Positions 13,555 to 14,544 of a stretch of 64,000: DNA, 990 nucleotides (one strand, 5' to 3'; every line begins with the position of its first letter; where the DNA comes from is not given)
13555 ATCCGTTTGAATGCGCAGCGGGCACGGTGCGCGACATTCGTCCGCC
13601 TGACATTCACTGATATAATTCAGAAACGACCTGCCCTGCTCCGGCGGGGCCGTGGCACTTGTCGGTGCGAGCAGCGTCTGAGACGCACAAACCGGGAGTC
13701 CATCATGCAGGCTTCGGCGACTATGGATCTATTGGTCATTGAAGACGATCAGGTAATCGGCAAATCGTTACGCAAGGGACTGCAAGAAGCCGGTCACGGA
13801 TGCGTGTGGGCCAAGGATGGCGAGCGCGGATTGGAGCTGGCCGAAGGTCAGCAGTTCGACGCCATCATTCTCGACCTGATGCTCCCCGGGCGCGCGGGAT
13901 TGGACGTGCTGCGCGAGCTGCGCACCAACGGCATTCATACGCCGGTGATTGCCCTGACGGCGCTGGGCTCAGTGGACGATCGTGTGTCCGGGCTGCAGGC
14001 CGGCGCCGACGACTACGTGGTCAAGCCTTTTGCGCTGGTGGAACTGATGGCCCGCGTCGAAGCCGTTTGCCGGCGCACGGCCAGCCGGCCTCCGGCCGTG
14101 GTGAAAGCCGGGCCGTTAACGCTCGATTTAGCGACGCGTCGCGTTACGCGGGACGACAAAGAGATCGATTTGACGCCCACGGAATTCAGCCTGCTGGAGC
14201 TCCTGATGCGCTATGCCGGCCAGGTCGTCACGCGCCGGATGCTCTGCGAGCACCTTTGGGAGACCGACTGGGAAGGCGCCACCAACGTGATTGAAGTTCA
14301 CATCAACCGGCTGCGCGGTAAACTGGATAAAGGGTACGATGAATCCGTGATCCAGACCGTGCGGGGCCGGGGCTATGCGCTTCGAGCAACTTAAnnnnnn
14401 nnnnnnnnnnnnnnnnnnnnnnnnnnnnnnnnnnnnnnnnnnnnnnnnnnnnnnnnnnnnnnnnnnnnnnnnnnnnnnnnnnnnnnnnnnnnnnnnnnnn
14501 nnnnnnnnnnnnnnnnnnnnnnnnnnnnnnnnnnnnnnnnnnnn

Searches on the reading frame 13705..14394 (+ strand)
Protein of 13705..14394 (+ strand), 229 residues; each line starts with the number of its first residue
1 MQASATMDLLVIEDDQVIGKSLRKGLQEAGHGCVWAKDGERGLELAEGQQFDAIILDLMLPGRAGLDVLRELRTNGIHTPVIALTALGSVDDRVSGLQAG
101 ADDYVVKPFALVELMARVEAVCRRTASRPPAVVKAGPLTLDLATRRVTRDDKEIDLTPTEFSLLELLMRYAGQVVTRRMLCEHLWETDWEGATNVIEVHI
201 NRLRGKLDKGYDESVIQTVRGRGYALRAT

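Call 3: search_protein_families(library=ncbifam, proteins=[window:13705-14394:+])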
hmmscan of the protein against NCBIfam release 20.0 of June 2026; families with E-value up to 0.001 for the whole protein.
window:13705-14394:+ (229 aa): 98 families (the best 25 are shown)
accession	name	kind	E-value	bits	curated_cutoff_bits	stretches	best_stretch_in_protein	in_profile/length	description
TIGR01387.1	cztR_silR_copR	subfamily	2.6e-68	229.9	279.2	1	9-226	1-218/218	heavy metal response regulator transcription factor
NF007346.1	PRK09836.1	equivalog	5.2e-61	206.3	420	1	7-227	1-222/227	copper/silver response regulator transcription factor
TIGR02154.1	PhoB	equivalog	4.8e-60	202.7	296.2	1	7-226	3-225/226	phosphate regulon transcriptional regulator PhoB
NF008567.0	PRK11517.1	equivalog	5e-58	196.1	353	1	7-228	1-220/223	response regulator transcription factor HprR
NF007928.2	PRK10643.1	equivalog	1.3e-57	194.9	330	1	7-226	1-216/216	two-component system response regulator PmrA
NF040689.1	MtrAB_MtrA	equivalog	2.6e-57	193.7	300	1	9-225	1-217/219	MtrAB system response regulator MtrA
NF007663.1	PRK10336.1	equivalog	1.3e-55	188.5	345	1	7-226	1-216/219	quorum sensing response regulator transcription factor QseB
NF045944.1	ResRegRpaBCyano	equivalog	5.2e-55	186.3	330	1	10-226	1-227/229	response regulator transcription factor RpaB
NF041734.1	resp_reg_RppA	equivalog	1.8e-54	184.6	250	1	7-227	1-228/229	two-component system response regulator RppA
NF045991.1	RespRegCtrARhodob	equivalog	4.4e-54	183.6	350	1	7-227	1-222/224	response regulator transcription factor CtrA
NF045914.1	RespRegNblR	equivalog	8.5e-51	172.7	300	1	2-228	2-227/228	response regulator transcription factor NblR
NF041733.1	resp_reg_CseB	equivalog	8.7e-50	169.2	350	1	8-227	2-227/228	two-component system response regulator CseB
NF007005.1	PRK09468.1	equivalog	5.5e-46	156.9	331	1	7-225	4-230/237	osmolarity response regulator transcription factor OmpR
NF008296.0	PRK11083.1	equivalog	1.8e-45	155.1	273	1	7-228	4-227/228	two-component system response regulator CreB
NF008078.0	PRK10816.1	equivalog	2.9e-45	154.5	336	1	7-226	1-220/223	two-component system response regulator PhoP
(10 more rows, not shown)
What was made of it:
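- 13705..14394 (+): OmpR-family response regulator of the CusR/CopR-like clade. The conserved start is probably 13723. TIGR01387 229.9 bits, the best model but below the cut-off of 279.2 (call 3).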

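Call 9: find_related_loci(query=window:13705-14394:+, collection=genome_contigs, flank=6000)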
Query window:13705-14394:+ (229 aa) in genome_contigs; peptide patterns used: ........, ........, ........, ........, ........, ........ (x = any residue, [..] = any of these).
600 stretches matched a pattern (row limit reached: there are more); 599 encode a relative of the query (tblastn E <= 1e-3); the best 80 are kept; 80 distinct loci.
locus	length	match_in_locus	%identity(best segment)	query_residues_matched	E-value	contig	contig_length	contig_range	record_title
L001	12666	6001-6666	45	7-228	5e-61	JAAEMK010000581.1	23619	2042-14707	MAG: Desulfobacteraceae bacterium isolate Bse_4 BseG_CONTIG1415501, whole genome shotgun sequence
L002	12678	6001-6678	46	4-227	4e-56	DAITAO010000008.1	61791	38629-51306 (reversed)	MAG TPA_asm: Gaiellaceae bacterium isolate CTOTU39264 NODE_10_length_61791_cov_26.710331, whole genome shotgun sequence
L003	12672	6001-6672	46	4-227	1e-55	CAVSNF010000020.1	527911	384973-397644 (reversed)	MAG: uncultured Actinomycetes bacterium isolate MFD03975.bin.2.246 genome assembly, contig: contig_23531, whole genome s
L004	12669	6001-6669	46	2-224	5e-55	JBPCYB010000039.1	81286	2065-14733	MAG: Woeseiaceae bacterium isolate MAG_seacave_121 S1Ck127_408054, whole genome shotgun sequence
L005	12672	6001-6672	45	4-227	1e-54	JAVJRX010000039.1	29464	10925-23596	MAG: Coleofasciculus sp. G1-WW12-02 k141_99291, whole genome shotgun sequence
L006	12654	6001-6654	45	9-227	1e-54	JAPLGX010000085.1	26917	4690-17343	MAG: Chloroflexota bacterium isolate LacPavin_0920_SED5_MAG_65_9 LacPavin_0920_SED5_scaffold_129369, whole genome shotgu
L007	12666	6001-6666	45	6-227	3e-54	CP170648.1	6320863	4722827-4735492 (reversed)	MAG: Stenomitos frigidus ULC029 chromosome, complete genome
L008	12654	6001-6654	44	7-224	8e-54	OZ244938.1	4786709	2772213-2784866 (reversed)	MAG: uncultured Pseudohongiella sp. isolate a637e8d0-495e-4a4b-9260-44ecddd527d8 genome assembly, chromosome: 1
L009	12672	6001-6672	45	4-227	1e-53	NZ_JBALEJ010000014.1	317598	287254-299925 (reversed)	MAG: Nostoc sp. isolate P6602 bin 13 NODE_10_length_317598_cov_31.578476, whole genome shotgun sequence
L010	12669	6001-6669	42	7-229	6e-54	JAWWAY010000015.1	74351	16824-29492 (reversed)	MAG: Pseudohongiellaceae bacterium isolate HN15.bin.15 k141_301826_length_74351_cov_14.9734, whole genome shotgun sequen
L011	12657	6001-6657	45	9-228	4e-53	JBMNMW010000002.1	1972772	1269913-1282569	MAG: Brevefilum sp. isolate SBF912LR0HQ0001 contig_44653, whole genome shotgun sequence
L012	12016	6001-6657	43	9-227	6e-53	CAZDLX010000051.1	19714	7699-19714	MAG TPA_asm: uncultured Anaerolineae bacterium isolate SRP268622_co1_365 genome assembly, contig: NODE_5950_length_19714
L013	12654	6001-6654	46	7-224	8e-53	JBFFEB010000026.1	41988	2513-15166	MAG: Woeseiaceae bacterium isolate Mix_mud13.2021.11.61 k141_2909082_length_41988_cov_14.7803, whole genome shotgun sequ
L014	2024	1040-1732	44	1-229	3e-53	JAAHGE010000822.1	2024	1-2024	MAG: Desertifilum sp. SIO1I2 1I2_NODE_822, whole genome shotgun sequence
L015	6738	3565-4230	44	6-227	1e-51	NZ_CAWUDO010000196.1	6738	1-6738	Nostoc sp. CCY 9925 isolate Nostoc CCY 9925 NODE_196_length_6738_cov_121.725273, whole genome shotgun sequence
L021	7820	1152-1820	45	5-228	3e-50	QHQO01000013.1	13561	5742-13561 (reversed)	MAG: Verrucomicrobia bacterium isolate AV125 14_1009_02_30cm_scaffold_4549_curated, whole genome shotgun sequence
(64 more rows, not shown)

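Call 11: find_homologous_proteins(query=window:13705-14394:+, max_evalue=1e-40)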
Query window:13705-14394:+ (229 aa): 5666 proteins with E <= 1e-40 among 8000 candidates; the best 120 are listed.
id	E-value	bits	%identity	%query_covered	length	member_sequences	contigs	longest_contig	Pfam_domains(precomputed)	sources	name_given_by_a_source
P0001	1.4e-141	488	100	97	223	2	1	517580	PF00486.35,PF00072.31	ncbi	ncbi:MAG: response regulator transcription factor [Pirellulales bacterium]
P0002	2.8e-127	441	89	97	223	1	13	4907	PF00486.35,PF00072.31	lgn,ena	-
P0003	4.7e-127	440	89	97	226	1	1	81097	PF00486.35,PF00072.31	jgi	-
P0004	1.2e-126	439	90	97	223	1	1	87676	PF00486.35,PF00072.31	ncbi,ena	-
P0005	1.2e-126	439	89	97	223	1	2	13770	PF00486.35,PF00072.31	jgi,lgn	jgi:two-component system, OmpR family, response regulator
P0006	1.9e-126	438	90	97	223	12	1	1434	PF00486.35,PF00072.31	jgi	-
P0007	1.3e-125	435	89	97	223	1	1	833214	PF00486.35,PF00072.31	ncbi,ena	-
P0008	6.6e-125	433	87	97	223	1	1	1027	PF00486.35,PF00072.31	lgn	-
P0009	2.4e-124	431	87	97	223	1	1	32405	PF00486.35,PF00072.31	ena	-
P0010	2.6e-124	431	88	97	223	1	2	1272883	PF00486.35,PF00072.31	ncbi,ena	-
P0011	4.5e-124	430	87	97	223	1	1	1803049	PF00486.35,PF00072.31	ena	-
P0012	7.1e-124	430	86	97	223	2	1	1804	PF00486.35,PF00072.31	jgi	jgi:two-component system OmpR family response regulator/two-component system copper resistance phosp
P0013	9.0e-124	429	86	97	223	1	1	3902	PF00486.35,PF00072.31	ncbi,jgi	jgi:two-component system OmpR family response regulator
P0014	9.8e-124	429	87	97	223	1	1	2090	PF00486.35,PF00072.31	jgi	-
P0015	1.5e-123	429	86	97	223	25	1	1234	PF00486.35,PF00072.31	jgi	jgi:two-component system OmpR family response regulator/two-component system copper resistance phosp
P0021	5.1e-123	427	87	97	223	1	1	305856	PF00486.35,PF00072.31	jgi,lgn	-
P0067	1.6e-117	409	83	97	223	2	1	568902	PF00486.35,PF00072.31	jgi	jgi:two-component system, OmpR family, response regulator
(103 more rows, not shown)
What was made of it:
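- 13705..14394 (+): P0001 starts at MDLL (call 11).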

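Call 13: find_encoding_contigs(protein=P0007, flank=6000, max_places=1)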
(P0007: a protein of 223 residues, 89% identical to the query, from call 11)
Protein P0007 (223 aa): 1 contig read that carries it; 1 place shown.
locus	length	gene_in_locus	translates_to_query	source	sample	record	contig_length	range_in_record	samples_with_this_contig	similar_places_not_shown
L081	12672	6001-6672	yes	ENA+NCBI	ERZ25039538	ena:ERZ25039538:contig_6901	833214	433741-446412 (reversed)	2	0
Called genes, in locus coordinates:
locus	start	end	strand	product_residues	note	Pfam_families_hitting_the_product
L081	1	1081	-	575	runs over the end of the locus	PF03462:PCRF, PF00472:RF-1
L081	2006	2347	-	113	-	PF13366:PDDEXK_3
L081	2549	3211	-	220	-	PF03781:FGE-sulfatase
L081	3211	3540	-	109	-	-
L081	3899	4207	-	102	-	PF00543:P-II (weak)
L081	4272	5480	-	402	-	PF05982:Sbt_1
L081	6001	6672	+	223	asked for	PF00072:Response_reg, PF00486:Trans_reg_C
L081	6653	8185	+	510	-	PF00672:HAMP (weak), PF00512:HisKA, PF02518:HATPase_c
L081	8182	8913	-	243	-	PF03737:RraA-like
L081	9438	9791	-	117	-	PF00120:Gln-synt_C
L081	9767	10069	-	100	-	PF00120:Gln-synt_C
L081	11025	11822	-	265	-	PF13489:Methyltransf_23, PF13649:Methyltransf_25 (weak), PF08241:Methyltransf_11, PF08242:Methyltransf_12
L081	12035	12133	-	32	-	-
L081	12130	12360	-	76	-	-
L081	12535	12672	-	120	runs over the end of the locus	-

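Call 14: find_encoding_contigs(protein=P0011, flank=6000, max_places=1)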
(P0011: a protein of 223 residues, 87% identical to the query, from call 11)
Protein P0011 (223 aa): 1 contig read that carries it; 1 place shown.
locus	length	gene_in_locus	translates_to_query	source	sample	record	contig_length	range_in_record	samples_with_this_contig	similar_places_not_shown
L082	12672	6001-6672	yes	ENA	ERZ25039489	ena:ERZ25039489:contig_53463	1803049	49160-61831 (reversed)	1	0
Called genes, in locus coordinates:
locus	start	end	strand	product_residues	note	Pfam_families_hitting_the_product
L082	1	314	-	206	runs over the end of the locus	PF13393:tRNA-synt_His, PF00587:tRNA-synt_2b (weak)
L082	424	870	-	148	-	PF03692:CxxCxxCC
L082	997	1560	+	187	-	PF00117:GATase, PF07722:Peptidase_C26 (weak)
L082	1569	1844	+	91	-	-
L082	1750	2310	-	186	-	-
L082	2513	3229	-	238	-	PF03462:PCRF, PF00472:RF-1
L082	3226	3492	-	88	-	-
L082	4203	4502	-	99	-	PF05982:Sbt_1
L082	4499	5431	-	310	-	PF05982:Sbt_1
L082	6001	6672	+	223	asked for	PF00072:Response_reg, PF00486:Trans_reg_C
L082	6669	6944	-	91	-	-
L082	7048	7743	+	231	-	PF00672:HAMP, PF00512:HisKA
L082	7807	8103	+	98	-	PF02518:HATPase_c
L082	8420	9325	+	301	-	-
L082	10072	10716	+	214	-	PF03176:MMPL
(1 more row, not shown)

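Call 15: find_encoding_contigs(protein=P0067, flank=6000, max_places=1)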
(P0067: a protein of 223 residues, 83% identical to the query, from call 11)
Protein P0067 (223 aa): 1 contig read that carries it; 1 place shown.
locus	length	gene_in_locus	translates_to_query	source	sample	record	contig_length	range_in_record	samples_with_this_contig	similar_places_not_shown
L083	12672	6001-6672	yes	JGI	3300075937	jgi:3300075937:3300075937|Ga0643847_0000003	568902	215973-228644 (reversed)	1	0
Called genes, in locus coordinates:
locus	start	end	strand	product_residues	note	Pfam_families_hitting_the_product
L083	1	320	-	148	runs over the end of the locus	PF03692:CxxCxxCC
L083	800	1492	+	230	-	PF03006:HlyIII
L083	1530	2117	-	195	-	-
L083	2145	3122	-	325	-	PF03462:PCRF, PF00472:RF-1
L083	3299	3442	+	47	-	-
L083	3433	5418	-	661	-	PF00916:Sulfate_transp, PF00543:P-II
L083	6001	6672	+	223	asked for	PF00072:Response_reg, PF00486:Trans_reg_C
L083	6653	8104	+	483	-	PF00672:HAMP, PF00512:HisKA, PF02518:HATPase_c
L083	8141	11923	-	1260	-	PF23500:DUF7133, PF07995:GSDH (faint), PF13646:HEAT_2, PF00034:Cytochrom_C (faint), PF13442:Cytochrome_CBB3 (faint)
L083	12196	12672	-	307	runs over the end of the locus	-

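Call 36: find_encoding_contigs(protein=P0004, flank=5000, max_places=1)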
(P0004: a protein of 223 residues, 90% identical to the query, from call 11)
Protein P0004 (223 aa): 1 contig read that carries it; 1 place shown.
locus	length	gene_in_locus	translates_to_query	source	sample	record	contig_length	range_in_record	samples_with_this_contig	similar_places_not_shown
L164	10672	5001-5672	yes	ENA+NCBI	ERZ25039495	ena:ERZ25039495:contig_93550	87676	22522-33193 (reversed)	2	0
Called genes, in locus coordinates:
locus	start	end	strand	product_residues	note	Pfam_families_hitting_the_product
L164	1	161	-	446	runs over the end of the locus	PF13393:tRNA-synt_His, PF03129:HGTP_anticodon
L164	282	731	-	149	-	PF03692:CxxCxxCC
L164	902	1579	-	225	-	-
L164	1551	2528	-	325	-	PF03462:PCRF, PF00472:RF-1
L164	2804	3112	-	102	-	PF00543:P-II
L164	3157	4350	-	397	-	PF05982:Sbt_1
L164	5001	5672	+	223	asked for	PF00072:Response_reg, PF00486:Trans_reg_C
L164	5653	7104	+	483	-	PF00672:HAMP, PF00512:HisKA, PF02518:HATPase_c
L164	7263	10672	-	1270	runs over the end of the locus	PF02837:Glyco_hydro_2_N (faint), PF23500:DUF7133, PF13646:HEAT_2, PF00034:Cytochrom_C (faint), PF13442:Cytochrome_CBB3 (faint)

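Call 37: find_encoding_contigs(protein=P0010, flank=5000, max_places=1)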
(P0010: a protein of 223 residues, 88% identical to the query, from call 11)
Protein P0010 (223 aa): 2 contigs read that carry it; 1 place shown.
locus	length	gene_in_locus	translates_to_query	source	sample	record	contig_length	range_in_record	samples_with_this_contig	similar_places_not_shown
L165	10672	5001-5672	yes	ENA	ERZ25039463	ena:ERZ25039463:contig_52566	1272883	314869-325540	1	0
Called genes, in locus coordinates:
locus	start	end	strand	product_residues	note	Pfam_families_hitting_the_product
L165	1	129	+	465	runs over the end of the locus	PF00364:Biotin_lipoyl, PF25917:BSH_RND (weak), PF25984:BSH_YknX (faint), PF02817:E3_binding, PF00198:2-oxoacid_dh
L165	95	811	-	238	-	PF05891:Methyltransf_PK (weak), PF01209:Ubie_methyltran, PF13489:Methyltransf_23, PF13847:Methyltransf_31 (weak), PF08241:Methyltransf_11, PF08242:Methyltransf_12, PF13649:Methyltransf_25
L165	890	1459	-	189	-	-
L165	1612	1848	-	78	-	PF00472:RF-1 (weak)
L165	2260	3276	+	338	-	-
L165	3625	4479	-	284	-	PF05982:Sbt_1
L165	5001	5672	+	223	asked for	PF00072:Response_reg, PF00486:Trans_reg_C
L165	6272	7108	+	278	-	PF00512:HisKA, PF02518:HATPase_c, PF13589:HATPase_c_3 (weak)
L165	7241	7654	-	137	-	PF03737:RraA-like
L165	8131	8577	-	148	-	PF00120:Gln-synt_C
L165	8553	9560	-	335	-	PF03951:Gln-synt_N, PF00120:Gln-synt_C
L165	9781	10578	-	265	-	PF13489:Methyltransf_23, PF13649:Methyltransf_25 (faint), PF08241:Methyltransf_11, PF08242:Methyltransf_12 (weak)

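Call 38: find_encoding_contigs(protein=P0021, flank=5000, max_places=1)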
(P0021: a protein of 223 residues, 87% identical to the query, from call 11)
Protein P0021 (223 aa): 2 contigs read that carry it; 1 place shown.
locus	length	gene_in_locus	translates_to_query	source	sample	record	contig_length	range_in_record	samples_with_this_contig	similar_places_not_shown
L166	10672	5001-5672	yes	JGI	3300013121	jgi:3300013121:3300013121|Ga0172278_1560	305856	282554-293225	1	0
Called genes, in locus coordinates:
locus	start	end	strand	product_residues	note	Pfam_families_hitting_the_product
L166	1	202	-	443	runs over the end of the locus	PF13393:tRNA-synt_His, PF03129:HGTP_anticodon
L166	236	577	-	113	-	PF03692:CxxCxxCC (weak)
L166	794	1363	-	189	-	-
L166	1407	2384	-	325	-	PF03462:PCRF, PF00472:RF-1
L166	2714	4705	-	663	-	PF00916:Sulfate_transp, PF16983:MFS_MOT1 (weak), PF00543:P-II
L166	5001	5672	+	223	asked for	PF00072:Response_reg, PF00486:Trans_reg_C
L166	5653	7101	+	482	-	PF00672:HAMP, PF00512:HisKA, PF02518:HATPase_c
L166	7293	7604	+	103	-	-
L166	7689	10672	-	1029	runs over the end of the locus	PF07244:POTRA, PF01103:Omp85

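Call 39: find_encoding_contigs(protein=P0005, flank=5000, max_places=1)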
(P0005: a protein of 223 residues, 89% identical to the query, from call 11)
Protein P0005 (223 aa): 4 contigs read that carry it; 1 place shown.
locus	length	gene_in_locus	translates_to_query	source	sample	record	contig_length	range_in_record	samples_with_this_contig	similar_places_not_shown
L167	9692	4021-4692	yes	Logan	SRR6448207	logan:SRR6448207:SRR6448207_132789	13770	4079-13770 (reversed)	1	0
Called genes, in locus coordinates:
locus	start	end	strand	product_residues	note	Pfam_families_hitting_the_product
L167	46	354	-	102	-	PF00543:P-II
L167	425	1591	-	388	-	PF05982:Sbt_1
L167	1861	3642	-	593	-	PF00916:Sulfate_transp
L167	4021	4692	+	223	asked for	PF00072:Response_reg, PF00486:Trans_reg_C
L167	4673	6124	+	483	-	PF00672:HAMP, PF00512:HisKA, PF02518:HATPase_c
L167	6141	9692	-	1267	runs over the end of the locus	PF23500:DUF7133, PF13646:HEAT_2 (weak), PF00034:Cytochrom_C (faint), PF13442:Cytochrome_CBB3 (faint)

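Call 44: search_solved_structures(query=window:13723-14394:+, max_evalue=1e-20, show_alignments=0)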
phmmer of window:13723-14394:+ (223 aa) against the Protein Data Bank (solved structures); distinct sequences matched with E-value up to 1e-20: 42.
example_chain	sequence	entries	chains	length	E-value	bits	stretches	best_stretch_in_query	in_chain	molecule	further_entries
1kgs_A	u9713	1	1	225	6.4e-53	183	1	3-221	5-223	DNA BINDING RESPONSE REGULATOR D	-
1ys6_A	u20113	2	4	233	1.1e-45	159.4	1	3-221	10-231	Transcriptional regulatory protein prrA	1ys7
9ji3_J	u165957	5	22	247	2.7e-42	148.3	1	3-221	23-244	DNA-binding response regulator | Possible two component system response transcriptional positive regulator PhoP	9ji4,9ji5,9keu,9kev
3r0j_A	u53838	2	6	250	2.8e-42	148.2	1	3-221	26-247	POSSIBLE TWO COMPONENT SYSTEM RESPONSE TRANSCRIPTIONAL POSITIVE REGULATOR PHOP | Response regulator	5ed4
8jo2_H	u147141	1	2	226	3e-42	148.1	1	1-220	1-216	DNA-binding transcriptional regulator BasR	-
4s04_A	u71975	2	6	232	3.4e-42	148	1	1-220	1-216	DNA-binding transcriptional regulator BasR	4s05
2gwr_A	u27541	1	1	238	1.5e-40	142.6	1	3-219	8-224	DNA-binding response regulator mtrA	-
2oqr_A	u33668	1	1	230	8.5e-40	140.1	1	3-221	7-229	Sensory transduction protein regX3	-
9ket_J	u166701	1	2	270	1.4e-38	136.2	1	44-221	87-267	Possible two component system response transcriptional positive regulator PhoP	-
4kfc_A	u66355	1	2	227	8.2e-37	130.4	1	2-204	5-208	KDP operon transcriptional regulatory protein KdpE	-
4kny_A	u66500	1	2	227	1e-36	130.1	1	2-204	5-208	KDP operon transcriptional regulatory protein KdpE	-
6lgq_D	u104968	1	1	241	1.2e-36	129.8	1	2-203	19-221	DNA-binding response regulator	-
3q9s_A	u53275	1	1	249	4.5e-35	124.6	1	3-215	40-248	DNA-binding response regulator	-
7lz9_A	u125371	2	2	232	1.7e-34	122.8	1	2-220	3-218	Putative two-component system response regulator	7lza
9dvt_R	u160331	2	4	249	1.1e-33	120.2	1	3-221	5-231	DNA-binding dual master transcriptional regulator RpaA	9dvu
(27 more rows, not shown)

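Call 50: search_dna_similar(query=window:13723-14391:+, collection=plasmids, mode=protein, max_rows=25, max_evalue=1e-30)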
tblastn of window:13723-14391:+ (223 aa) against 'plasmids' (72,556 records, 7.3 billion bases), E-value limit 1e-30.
The search stops at 5000 records and this limit was reached: more records match than are counted here, and every count below describes the 5000 best-scoring records only.
Records with a match: at least 5000; places in all: 9358; records where one place covers at least 80% of the query: 4990.
Best place of each record, by identity: <60% 5000.
By first word of the organism name: Klebsiella 2107; Escherichia 367; Enterobacter 242; Rhizobium 188; Ralstonia 144; Salmonella 138; Bacillus 127; Sinorhizobium 113; Acinetobacter 98; Pantoea 94; and 249 more.
By predicted mobility (MOB-suite, as given by PLSDB): conjugative 2263; non-mobilizable 2063; mobilizable 674.
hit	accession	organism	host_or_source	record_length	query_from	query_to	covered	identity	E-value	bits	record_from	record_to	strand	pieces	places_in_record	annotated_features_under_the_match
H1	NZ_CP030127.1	Indioceanicola profundi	sediment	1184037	1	221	99%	54.5%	2e-66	228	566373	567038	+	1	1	none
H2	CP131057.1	Hyphomicrobiales bacterium UR115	tomato,bacteria,rhizosphere soil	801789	1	222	100%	52.2%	4e-65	224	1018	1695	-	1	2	none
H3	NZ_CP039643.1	Azospirillum sp. TSA2s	Soil,rice paddy soil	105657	1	220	99%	51.6%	2e-63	219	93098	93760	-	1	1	response regulator transcription factor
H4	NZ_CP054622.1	Azospirillum oryzae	cell culture,soil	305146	1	220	99%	51.6%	3e-63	219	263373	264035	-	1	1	response regulator transcription factor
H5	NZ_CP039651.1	Azospirillum sp. TSA2s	Soil,rice paddy soil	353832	1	220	99%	51.6%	3e-63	219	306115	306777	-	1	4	response regulator transcription factor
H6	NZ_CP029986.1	Sphingomonas sp. FARSPH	cell culture,Sf9 cell culture media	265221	1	222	100%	50.9%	2e-60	211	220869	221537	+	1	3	response regulator transcription factor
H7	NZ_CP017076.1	Novosphingobium resinovorum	single cell,soil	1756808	1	221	99%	50.5%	1e-62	217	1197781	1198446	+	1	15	none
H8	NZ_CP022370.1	Bosea sp. AS-1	-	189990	1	222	100%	49.8%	1e-61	214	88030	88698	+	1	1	response regulator transcription factor | HAMP domain-containing protein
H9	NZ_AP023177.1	Paraburkholderia largidicola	Physopelta gutta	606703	1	222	100%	49.6%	1e-62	217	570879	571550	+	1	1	response regulator transcription factor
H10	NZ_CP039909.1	Agrobacterium tumefaciens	-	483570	1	221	99%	49.6%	3e-59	207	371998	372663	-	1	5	response regulator transcription factor | HAMP domain-containing sensor histidine kinase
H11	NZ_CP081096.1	Leisingera caerulea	-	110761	1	218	98%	50.2%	1e-54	194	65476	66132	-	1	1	response regulator transcription factor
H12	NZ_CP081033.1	Leisingera aquaemixtae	-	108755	1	218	98%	50.2%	5e-53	189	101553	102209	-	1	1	response regulator transcription factor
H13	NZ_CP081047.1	Leisingera aquaemixtae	-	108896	1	218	98%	50.2%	5e-53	189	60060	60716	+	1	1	response regulator transcription factor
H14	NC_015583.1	Novosphingobium sp. PP1Y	-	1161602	3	222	99%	49.5%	3e-51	184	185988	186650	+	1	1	none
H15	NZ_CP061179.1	Roseomonas haemaphysalidis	tick,pure culture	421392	1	220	99%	49.3%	1e-55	197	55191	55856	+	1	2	response regulator transcription factor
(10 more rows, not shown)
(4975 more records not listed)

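Call 71: search_protein_families(library=pfam, proteins=[L166:2714-3200:-, L083:3433-3900:-], max_evalue=1)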
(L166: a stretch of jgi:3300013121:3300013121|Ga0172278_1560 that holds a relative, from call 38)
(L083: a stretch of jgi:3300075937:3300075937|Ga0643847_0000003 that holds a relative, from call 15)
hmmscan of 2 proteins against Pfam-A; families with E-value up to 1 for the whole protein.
L166:2714-3200:- (162 aa): 0 families

L083:3433-3900:- (155 aa): 4 families
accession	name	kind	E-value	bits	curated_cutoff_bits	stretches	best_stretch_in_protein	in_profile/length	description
PF00543.27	P-II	-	3.8e-12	46.9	25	1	62-151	2-99/102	Nitrogen regulatory protein P-II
PF13466.11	STAS_2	-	0.0038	17.8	29.2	1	3-43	29-69/80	STAS domain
PF01740.26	STAS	-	0.062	13.5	22.6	1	2-40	42-80/106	STAS domain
PF11582.13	DUF3240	-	0.13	12.8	21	1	63-134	6-83/102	Protein of unknown function (DUF3240)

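Call 89: search_protein_families(library=pfam, proteins=[L021:4080-5786:+, L021:6538-7533:+, L021:2299-3756:+], max_evalue=0.001)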
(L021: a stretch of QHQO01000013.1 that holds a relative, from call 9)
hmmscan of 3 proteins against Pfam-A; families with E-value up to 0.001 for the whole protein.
L021:4080-5786:+ (568 aa): 0 families

L021:6538-7533:+ (331 aa): 2 families
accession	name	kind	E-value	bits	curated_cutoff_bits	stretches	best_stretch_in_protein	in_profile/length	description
PF00586.29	AIRS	-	1.2e-26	93.7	24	1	29-136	2-112/112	AIR synthase related protein, N-terminal domain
PF02769.27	AIRS_C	-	2.8e-21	76.8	23.1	1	148-321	1-149/156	AIR synthase related protein, C-terminal domain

L021:2299-3756:+ (485 aa): 5 families
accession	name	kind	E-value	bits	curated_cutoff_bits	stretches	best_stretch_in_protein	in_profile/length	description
PF02518.31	HATPase_c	-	1.9e-29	102.8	26.4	1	378-484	2-108/111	Histidine kinase-, DNA gyrase B-, and HSP90-like ATPase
PF00512.31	HisKA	-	3.1e-15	56.4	26.9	1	269-333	2-65/66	His Kinase A (phospho-acceptor) domain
PF13581.12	HATPase_c_2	-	2.3e-06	28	27.4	1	385-482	39-126/127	Histidine kinase-like ATPase domain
PF00672.30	HAMP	-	1.4e-05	25.7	25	1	212-263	2-52/53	HAMP domain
PF13589.12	HATPase_c_3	-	9.7e-05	22.9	25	1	382-453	3-79/137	Histidine kinase-, DNA gyrase B-, and HSP90-like ATPase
